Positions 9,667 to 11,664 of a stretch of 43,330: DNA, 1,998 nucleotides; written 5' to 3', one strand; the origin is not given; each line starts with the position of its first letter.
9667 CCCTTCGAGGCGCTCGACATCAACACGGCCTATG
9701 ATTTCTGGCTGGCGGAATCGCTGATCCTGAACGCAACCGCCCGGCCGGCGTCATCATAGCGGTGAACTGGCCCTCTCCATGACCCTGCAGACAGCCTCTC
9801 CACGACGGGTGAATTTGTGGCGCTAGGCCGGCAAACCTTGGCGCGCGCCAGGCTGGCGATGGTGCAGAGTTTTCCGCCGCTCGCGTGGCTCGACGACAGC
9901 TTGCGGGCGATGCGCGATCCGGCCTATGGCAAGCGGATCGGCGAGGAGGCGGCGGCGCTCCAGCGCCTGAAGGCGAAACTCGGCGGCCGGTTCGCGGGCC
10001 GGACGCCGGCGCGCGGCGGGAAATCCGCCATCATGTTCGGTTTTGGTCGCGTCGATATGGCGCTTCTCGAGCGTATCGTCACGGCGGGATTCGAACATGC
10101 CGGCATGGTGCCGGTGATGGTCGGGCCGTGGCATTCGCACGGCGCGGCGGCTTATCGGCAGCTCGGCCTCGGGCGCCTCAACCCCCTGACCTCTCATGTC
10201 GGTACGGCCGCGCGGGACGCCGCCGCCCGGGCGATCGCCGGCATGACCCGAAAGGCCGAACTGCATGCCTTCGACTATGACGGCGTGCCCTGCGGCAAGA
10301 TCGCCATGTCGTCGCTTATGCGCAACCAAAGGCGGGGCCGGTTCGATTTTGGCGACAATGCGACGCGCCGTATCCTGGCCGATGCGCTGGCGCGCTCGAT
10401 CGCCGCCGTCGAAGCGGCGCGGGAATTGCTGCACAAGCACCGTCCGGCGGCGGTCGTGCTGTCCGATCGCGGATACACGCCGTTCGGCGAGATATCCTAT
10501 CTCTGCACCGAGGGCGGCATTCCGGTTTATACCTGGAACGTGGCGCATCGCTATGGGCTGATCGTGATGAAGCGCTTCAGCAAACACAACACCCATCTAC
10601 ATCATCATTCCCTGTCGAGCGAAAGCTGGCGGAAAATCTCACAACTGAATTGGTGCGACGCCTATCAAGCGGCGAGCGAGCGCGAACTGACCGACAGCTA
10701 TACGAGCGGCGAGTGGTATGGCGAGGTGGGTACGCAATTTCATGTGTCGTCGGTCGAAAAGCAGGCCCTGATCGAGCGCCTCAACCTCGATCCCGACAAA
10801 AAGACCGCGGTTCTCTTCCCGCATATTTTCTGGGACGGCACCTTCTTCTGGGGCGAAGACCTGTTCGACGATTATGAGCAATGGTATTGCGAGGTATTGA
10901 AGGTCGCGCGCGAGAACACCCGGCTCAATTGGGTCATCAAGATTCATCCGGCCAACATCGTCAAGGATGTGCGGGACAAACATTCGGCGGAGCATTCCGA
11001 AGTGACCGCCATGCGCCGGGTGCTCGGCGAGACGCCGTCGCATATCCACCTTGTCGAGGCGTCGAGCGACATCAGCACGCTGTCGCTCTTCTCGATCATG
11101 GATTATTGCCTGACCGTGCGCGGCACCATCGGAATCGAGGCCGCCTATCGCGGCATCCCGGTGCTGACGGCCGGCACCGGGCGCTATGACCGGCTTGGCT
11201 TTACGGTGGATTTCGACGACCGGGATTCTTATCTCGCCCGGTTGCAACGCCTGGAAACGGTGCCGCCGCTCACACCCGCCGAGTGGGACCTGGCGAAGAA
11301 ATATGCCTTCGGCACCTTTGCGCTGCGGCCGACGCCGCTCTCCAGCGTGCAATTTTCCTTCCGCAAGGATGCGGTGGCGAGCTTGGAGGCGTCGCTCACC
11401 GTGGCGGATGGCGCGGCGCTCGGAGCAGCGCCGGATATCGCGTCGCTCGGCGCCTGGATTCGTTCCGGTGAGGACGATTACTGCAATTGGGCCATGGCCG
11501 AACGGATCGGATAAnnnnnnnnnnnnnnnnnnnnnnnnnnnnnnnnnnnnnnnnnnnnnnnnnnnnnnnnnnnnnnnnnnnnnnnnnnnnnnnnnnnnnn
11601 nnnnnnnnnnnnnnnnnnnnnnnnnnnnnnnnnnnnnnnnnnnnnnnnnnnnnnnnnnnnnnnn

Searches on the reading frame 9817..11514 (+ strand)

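Call 9: search_protein_families(library=pfam, proteins=[window:9817-11514:+], max_evalue=0.01)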
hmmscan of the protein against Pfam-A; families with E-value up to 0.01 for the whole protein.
window:9817-11514:+ (565 aa): 1 family
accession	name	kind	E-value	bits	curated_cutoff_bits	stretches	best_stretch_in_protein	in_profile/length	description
PF05159.20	Capsule_synth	-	0.00039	20.4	20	1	352-467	168-276/310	Capsule polysaccharide biosynthesis protein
